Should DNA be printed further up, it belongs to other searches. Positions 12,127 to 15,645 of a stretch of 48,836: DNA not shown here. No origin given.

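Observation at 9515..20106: Nine-gene sigma54-driven operon fusing a TtrBCA-type molybdoenzyme to an SQR-like flavoprotein, DUF1641, an orphan receiver and a private Moco-maturation set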

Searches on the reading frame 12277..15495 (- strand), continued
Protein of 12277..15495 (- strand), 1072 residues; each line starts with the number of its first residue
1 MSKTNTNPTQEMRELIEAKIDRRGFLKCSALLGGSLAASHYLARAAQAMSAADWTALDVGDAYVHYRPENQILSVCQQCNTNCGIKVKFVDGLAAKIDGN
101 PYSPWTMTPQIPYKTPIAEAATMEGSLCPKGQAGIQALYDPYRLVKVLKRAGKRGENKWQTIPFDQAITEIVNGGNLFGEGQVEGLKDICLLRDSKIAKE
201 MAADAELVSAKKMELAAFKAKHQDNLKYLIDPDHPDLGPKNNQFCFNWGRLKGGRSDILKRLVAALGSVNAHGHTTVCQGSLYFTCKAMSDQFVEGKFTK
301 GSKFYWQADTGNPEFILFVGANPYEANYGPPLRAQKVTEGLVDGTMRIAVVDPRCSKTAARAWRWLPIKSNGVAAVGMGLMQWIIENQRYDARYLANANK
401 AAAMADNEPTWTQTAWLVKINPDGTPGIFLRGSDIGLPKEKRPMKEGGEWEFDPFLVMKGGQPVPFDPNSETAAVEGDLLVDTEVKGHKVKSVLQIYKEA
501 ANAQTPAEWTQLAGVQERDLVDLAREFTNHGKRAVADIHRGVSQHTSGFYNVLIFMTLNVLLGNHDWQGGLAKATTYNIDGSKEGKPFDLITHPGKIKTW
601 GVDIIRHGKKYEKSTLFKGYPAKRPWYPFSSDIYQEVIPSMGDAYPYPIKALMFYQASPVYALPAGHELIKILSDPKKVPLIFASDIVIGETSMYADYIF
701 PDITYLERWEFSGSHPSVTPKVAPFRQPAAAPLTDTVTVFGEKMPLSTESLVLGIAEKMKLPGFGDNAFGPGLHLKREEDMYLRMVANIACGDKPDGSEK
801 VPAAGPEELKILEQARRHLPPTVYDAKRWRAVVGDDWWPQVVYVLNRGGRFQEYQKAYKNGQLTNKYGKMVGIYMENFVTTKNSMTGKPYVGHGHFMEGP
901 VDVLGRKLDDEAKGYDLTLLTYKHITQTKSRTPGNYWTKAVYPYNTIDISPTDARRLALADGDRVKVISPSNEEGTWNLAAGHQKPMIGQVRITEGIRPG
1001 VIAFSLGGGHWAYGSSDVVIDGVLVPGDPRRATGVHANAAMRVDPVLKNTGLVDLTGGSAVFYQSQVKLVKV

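Call 12: find_related_loci(query=window:12277-15495:-, collection=genome_contigs, flank=10000)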
Query window:12277-15495:- (1072 aa) in genome_contigs; peptide patterns used: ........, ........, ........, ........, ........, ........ (x = any residue, [..] = any of these).
599 stretches matched a pattern (row limit reached: there are more); 576 encode a relative of the query (tblastn E <= 1e-3); the best 80 are kept; 80 distinct loci.
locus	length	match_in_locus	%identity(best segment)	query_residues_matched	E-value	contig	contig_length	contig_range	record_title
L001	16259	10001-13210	80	2-1072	0e+0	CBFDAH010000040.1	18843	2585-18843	MAG TPA_asm: uncultured Syntrophobacterales bacterium isolate SRR26215690_maxbin2_23 genome assembly, contig: ERZ2507347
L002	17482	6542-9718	87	14-1072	0e+0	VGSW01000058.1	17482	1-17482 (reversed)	MAG: Deltaproteobacteria bacterium isolate K_DeepCast_300m_m2_211 K_DeepCast_300m_m2_211_Ga0194111_10003906, whole genom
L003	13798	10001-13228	79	1-1072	0e+0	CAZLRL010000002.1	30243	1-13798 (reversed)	MAG TPA_asm: uncultured Desulfobacterales bacterium isolate SRP141376_co1_66 genome assembly, contig: NODE_3511_length_3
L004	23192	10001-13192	80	13-1072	0e+0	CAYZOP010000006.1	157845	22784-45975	MAG TPA_asm: uncultured Desulfobacterales bacterium isolate binchicken_co107_254 genome assembly, contig: NODE_175_lengt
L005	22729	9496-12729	78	1-1072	0e+0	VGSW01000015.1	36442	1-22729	MAG: Deltaproteobacteria bacterium isolate K_DeepCast_300m_m2_211 K_DeepCast_300m_m2_211_Ga0194111_10000901, whole genom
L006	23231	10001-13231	78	1-1072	0e+0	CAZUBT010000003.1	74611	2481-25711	MAG TPA_asm: uncultured Desulfobacterales bacterium isolate SRP302447_co1_423 genome assembly, contig: NODE_1144_length_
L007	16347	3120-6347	78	1-1072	0e+0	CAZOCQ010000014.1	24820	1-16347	MAG TPA_asm: uncultured Desulfobacca sp. isolate binchicken_co107_299 genome assembly, contig: NODE_5002_length_24820_co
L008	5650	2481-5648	77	1-1052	0e+0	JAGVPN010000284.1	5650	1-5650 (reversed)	MAG: Syntrophobacterales bacterium isolate DeMMO3_32 c_000000007126, whole genome shotgun sequence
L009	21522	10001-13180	75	15-1072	0e+0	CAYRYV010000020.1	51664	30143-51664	MAG TPA_asm: uncultured Desulfobacterales bacterium isolate binchicken_co168_3 genome assembly, contig: NODE_1067_length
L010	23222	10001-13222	73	5-1072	0e+0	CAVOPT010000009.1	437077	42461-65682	MAG: uncultured delta proteobacterium isolate MFD00032.bin.1.221 genome assembly, contig: contig_3615, whole genome shot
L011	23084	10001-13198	76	8-1072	0e+0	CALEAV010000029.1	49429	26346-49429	MAG: uncultured bacterium isolate R1_Bin_MAXBIN__089_1 genome assembly, contig: c_000000061883, whole genome shotgun seq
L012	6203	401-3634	72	1-1072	0e+0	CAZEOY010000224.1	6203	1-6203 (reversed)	MAG TPA_asm: uncultured Syntrophobacteraceae bacterium isolate binchicken_co274_11 genome assembly, contig: NODE_29782_l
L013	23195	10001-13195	74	8-1072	0e+0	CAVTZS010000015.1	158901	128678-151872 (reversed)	MAG: uncultured delta proteobacterium isolate MFD04408.bin.1.59 genome assembly, contig: contig_87969, whole genome shot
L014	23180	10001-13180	74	16-1072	0e+0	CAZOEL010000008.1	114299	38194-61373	MAG TPA_asm: uncultured Syntrophobacteraceae bacterium isolate binchicken_co269_257 genome assembly, contig: NODE_164_le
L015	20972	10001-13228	80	1-1072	0e+0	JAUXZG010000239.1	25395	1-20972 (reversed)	MAG: Desulfobaccales bacterium isolate C18_maxbin.032 C18_k141_505314, whole genome shotgun sequence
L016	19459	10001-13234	72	1-1072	0e+0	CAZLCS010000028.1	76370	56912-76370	MAG TPA_asm: uncultured Syntrophobacteraceae bacterium isolate binchicken_co168_326 genome assembly, contig: NODE_480_le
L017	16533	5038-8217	73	19-1072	0e+0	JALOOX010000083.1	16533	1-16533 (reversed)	MAG: Syntrophobacteraceae bacterium isolate Prado114 scaffold_5423, whole genome shotgun sequence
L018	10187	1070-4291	72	5-1072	0e+0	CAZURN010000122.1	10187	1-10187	MAG TPA_asm: uncultured Syntrophobacteraceae bacterium isolate SRP278314_co2_239 genome assembly, contig: NODE_8985_leng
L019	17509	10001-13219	73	3-1072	0e+0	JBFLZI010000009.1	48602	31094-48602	MAG: Thermodesulfobacteriota bacterium isolate MAG107 MAG107_9, whole genome shotgun sequence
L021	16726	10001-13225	71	4-1072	0e+0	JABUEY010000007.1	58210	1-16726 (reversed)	MAG: Syntrophobacteraceae bacterium isolate Ch74 NODE_864_length_58210_cov_4.67197_ID_8688311, whole genome shotgun sequ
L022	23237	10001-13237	71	1-1072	0e+0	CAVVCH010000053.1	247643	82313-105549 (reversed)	MAG: uncultured delta proteobacterium isolate MFD02809.bin.1.206 genome assembly, contig: contig_77414, whole genome sho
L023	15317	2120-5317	71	20-1072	0e+0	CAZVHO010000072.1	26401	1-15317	MAG TPA_asm: uncultured Thermodesulfobacteriota bacterium isolate binchicken_co266_158 genome assembly, contig: NODE_305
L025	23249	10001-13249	69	3-1072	0e+0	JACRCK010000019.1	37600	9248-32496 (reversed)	MAG: Deltaproteobacteria bacterium isolate NC_groundwater_1644_Pr3_B-0.1um_57_11 SR-2_scaffold_141_201980, whole genome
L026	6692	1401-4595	68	8-1072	0e+0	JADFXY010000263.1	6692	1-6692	MAG: Deltaproteobacteria bacterium isolate nDJH2bin9 nDJH2_bin9_NODE_263_length_6692_cov_1.531912, whole genome shotgun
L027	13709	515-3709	68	8-1072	0e+0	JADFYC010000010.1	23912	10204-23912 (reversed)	MAG: Deltaproteobacteria bacterium isolate nDJH6bin12 nDJH6_bin12_NODE_10_length_23912_cov_3.042884, whole genome shotgu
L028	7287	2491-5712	68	1-1072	0e+0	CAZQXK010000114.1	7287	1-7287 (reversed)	MAG TPA_asm: uncultured Thermodesulfobacteriota bacterium isolate binchicken_co168_241 genome assembly, contig: NODE_159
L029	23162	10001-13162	69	19-1072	0e+0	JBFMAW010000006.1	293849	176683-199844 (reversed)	MAG: Thermodesulfobacteriota bacterium isolate MAG148 MAG148_6, whole genome shotgun sequence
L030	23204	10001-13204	67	11-1072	0e+0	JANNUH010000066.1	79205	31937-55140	MAG: Desulfobacterales bacterium isolate SOY_30_metabat_237 SOY_30_k141_388700, whole genome shotgun sequence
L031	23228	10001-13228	78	1-1072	0e+0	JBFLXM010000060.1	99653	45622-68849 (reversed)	MAG: Thermodesulfobacteriota bacterium isolate MAG058 MAG058_60, whole genome shotgun sequence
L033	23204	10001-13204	66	5-1072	0e+0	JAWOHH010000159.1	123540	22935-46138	MAG: Desulfobacterales bacterium isolate CWP4-2.bin.27 k191_1582884, whole genome shotgun sequence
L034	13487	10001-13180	66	16-1072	0e+0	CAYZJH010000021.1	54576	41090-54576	MAG TPA_asm: uncultured Desulfobacteraceae bacterium isolate binchicken_co168_4 genome assembly, contig: NODE_962_length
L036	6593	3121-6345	67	4-1072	0e+0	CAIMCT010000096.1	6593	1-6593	MAG: uncultured Desulfobacteraceae bacterium isolate Umea1_bin-2529 genome assembly, contig: bin-2529:096/580, whole gen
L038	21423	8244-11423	65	16-1072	0e+0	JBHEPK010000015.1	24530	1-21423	MAG: Desulfonatronovibrio sp. isolate S6_bin.75.permissive S6_NODE_15, whole genome shotgun sequence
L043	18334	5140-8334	73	10-1072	0e+0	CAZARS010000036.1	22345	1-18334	MAG TPA_asm: uncultured Desulfobacca sp. isolate binchicken_co135_197 genome assembly, contig: NODE_3979_length_22345_co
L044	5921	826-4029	65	10-1072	0e+0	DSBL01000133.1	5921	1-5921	MAG TPA_asm: Desulfonatronum sp. isolate SpSt-1171 Ga0129302_1008794, whole genome shotgun sequence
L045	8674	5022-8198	64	21-1072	0e+0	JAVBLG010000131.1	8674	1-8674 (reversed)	MAG: Desulfovibrionaceae bacterium isolate EPI_MAG_00017 c_000004912504, whole genome shotgun sequence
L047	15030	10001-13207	65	1-1072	0e+0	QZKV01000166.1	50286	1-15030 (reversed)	MAG: Desulfobacteraceae bacterium isolate SURF_4 Ga0104751_1000925, whole genome shotgun sequence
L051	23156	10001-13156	65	22-1072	0e+0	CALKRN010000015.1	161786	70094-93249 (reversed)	MAG: uncultured Desulfomicrobiaceae bacterium isolate R1_Bin_METABAT__251_1 genome assembly, contig: c_000002352135, who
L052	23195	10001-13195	72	14-1072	0e+0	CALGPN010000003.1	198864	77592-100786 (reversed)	MAG: uncultured Desulfosoma sp. isolate N1_Bin_METABAT__187_1 genome assembly, contig: c_000003932125, whole genome shot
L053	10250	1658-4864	77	5-1072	0e+0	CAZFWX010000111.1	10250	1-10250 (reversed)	MAG TPA_asm: uncultured Desulfobacterales bacterium isolate binchicken_co107_460 genome assembly, contig: NODE_14595_len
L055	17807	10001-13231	77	1-1072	0e+0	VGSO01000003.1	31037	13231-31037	MAG: Deltaproteobacteria bacterium isolate K_DeepCast_250m_m1_077 K_DeepCast_250m_m1_077_Ga0194125_10002393, whole genom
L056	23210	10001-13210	72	10-1072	0e+0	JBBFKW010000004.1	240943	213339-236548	MAG: Desulfosoma sp. isolate Uz-U4-09 NODE_54_length_240943_cov_28.713481, whole genome shotgun sequence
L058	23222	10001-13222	66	5-1072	0e+0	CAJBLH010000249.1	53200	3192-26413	MAG: uncultured Desulfobacteraceae bacterium isolate Loc090721-6m_bin-047 genome assembly, contig: bin-047:249/315, whol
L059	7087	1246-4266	61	69-1072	0e+0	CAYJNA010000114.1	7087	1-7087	MAG TPA_asm: uncultured Desulfovibrionaceae bacterium isolate ERP123703_co3_297 genome assembly, contig: NODE_12556_leng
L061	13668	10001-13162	59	11-1072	0e+0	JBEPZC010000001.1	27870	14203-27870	MAG: Candidatus Bipolaricaulota bacterium isolate 03V1_S199.metabat2_refined.004_sub NODE_1116_length_27870_cov_151.4998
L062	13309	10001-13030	61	69-1072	0e+0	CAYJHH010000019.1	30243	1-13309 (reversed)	MAG TPA_asm: uncultured Desulfovibrionaceae bacterium isolate ERP123703_co1_294 genome assembly, contig: NODE_1494_lengt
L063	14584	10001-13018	59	69-1072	0e+0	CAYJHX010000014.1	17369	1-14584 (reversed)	MAG TPA_asm: uncultured Desulfovibrionaceae bacterium isolate ERP123703_co2_83 genome assembly, contig: NODE_2133_length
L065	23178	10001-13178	74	20-1072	0e+0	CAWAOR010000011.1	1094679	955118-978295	MAG: uncultured delta proteobacterium isolate MFD02979.bin.1.141 genome assembly, contig: contig_27357, whole genome sho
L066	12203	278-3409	58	20-1072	0e+0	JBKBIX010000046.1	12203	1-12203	MAG: Candidatus Bipolaricaulia bacterium isolate 21I_052.bin.33 NODE_46_length_12203_cov_26.435346, whole genome shotgun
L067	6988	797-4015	59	20-1072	0e+0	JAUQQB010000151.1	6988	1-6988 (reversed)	MAG: Chloroflexota bacterium isolate JZ-3.bins.34.201901 NODE_11205_length_6988_cov_3.768110, whole genome shotgun seque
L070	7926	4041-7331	58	1-1072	0e+0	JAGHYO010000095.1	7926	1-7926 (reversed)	MAG: Thermoflexus sp. isolate 629H.11 NODE_1564_length_7926_cov_23.505400, whole genome shotgun sequence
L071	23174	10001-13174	59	22-1072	0e+0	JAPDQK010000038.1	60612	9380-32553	MAG: Candidatus Zhuqueibacter pondensis isolate JZ4_201709_bins_45 JZ-4_201709_bins_45_scaffold_38, whole genome shotgun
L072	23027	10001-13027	59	69-1072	0e+0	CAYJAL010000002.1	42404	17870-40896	MAG TPA_asm: uncultured Desulfovibrionaceae bacterium isolate ERP123703_co1_189 genome assembly, contig: NODE_854_length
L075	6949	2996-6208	57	20-1072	0e+0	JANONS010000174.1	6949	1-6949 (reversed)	MAG: Armatimonadota bacterium isolate VAR_43_metabat_323 VAR_43_k141_658718, whole genome shotgun sequence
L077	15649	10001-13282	56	1-1072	0e+0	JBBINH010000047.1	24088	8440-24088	MAG: Caldilineales bacterium isolate BQF170218_bin_251 NODE_1687_length_24088_cov_3.77271, whole genome shotgun sequence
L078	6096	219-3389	57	22-1072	0e+0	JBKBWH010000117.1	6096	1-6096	MAG: Candidatus Kryptonium sp. isolate 21I_069.bin.60 NODE_117_length_6096_cov_4.744310, whole genome shotgun sequence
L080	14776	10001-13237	57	1-1072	0e+0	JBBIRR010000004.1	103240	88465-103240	MAG: Ignavibacteriales bacterium isolate ETS170220_bin_354 NODE_109_length_103240_cov_5.71267, whole genome shotgun sequ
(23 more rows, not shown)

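Call 28: search_dna_similar(query=window:12277-15495:-, collection=plasmids, mode=protein, max_rows=40, max_evalue=1e-10)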
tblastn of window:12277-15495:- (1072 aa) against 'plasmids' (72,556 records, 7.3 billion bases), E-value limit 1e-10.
Records with a match: 74; places in all: 75; records where one place covers at least 80% of the query: 67.
Best place of each record, by identity: <60% 74.
By first word of the organism name: Escherichia 33; Azospirillum 9; Citrobacter 8; Klebsiella 4; Halobellus 2; Salmonella 2; Enterobacter 2; Proteus 2; Shigella 2; Hafnia 2; and 8 more.
By predicted mobility (MOB-suite, as given by PLSDB): non-mobilizable 34; conjugative 24; mobilizable 16.
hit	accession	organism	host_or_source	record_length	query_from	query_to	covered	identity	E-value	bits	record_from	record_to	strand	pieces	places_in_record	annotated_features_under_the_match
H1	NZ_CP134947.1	Halobellus sp. DFY28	cell culture,sediment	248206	18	1069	98%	34.9%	4e-130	515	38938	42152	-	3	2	molybdopterin-dependent oxidoreductase | molybdopterin dinucleotide binding domain-containing protein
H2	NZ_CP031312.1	Halobellus limi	Cell culture,Taibei marine solar ...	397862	3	1071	100%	33.6%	5e-147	495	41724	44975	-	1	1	molybdopterin-dependent oxidoreductase | nrfD: NrfD/PsrC family molybdoenzyme membrane anchor subunit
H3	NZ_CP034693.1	Halorubrum sp. BOL3-1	-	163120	18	1071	98%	33.6%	6e-145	489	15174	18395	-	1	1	molybdopterin-dependent oxidoreductase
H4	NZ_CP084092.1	Halomicrobium urmianum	cell culture,salt lake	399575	18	1071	98%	33.0%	7e-144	485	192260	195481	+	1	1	molybdopterin-dependent oxidoreductase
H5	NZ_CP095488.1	Halorientalis marina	cell culture,salt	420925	18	1071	98%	33.0%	6e-142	479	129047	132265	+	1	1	molybdopterin-dependent oxidoreductase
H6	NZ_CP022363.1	Azospirillum sp. TSH58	single cell,paddy soils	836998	75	1072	93%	32.3%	1e-119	414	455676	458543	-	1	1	molybdopterin dinucleotide binding domain-containing protein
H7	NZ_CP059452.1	Azospirillum brasilense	Prokaryotes,soil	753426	76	1072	93%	32.1%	3e-119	413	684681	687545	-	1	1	molybdopterin dinucleotide binding domain-containing protein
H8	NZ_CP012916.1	Azospirillum brasilense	Digitaria eriantha,microbe,root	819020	75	1072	93%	32.0%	2e-119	414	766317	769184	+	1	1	molybdopterin dinucleotide binding domain-containing protein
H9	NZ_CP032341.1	Azospirillum brasilense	soil sample,Agricultural field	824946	75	1072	93%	32.0%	2e-119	414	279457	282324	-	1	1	molybdopterin dinucleotide binding domain-containing protein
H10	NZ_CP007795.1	Azospirillum argentinense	Triticum aestivum L.,Root,wheat ...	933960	75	1072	93%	32.0%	2e-119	414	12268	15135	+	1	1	molybdopterin dinucleotide binding domain-containing protein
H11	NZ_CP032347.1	Azospirillum brasilense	soil sample,Agricultural field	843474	75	1072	93%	32.0%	9e-119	411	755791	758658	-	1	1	molybdopterin dinucleotide binding domain-containing protein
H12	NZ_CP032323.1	Azospirillum argentinense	soil sample,Agricultural field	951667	75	1072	93%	31.9%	4e-118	409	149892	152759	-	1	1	molybdopterin dinucleotide binding domain-containing protein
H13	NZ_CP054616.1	Azospirillum oryzae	cell culture,soil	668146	76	1072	93%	31.7%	1e-116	405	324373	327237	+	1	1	molybdopterin-dependent oxidoreductase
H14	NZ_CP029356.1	Azospirillum thermophilum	cell culture,hot spring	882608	75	1072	93%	31.6%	6e-120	415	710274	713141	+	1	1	molybdopterin-dependent oxidoreductase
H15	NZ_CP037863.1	Citrobacter arsenatis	cell culture,sediment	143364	74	1071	93%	31.5%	6e-143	483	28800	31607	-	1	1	molybdopterin-dependent oxidoreductase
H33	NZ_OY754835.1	Escherichia coli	-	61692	71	1059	92%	29.7%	4e-102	362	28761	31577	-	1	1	ttrA: tetrathionate reductase subunit TtrA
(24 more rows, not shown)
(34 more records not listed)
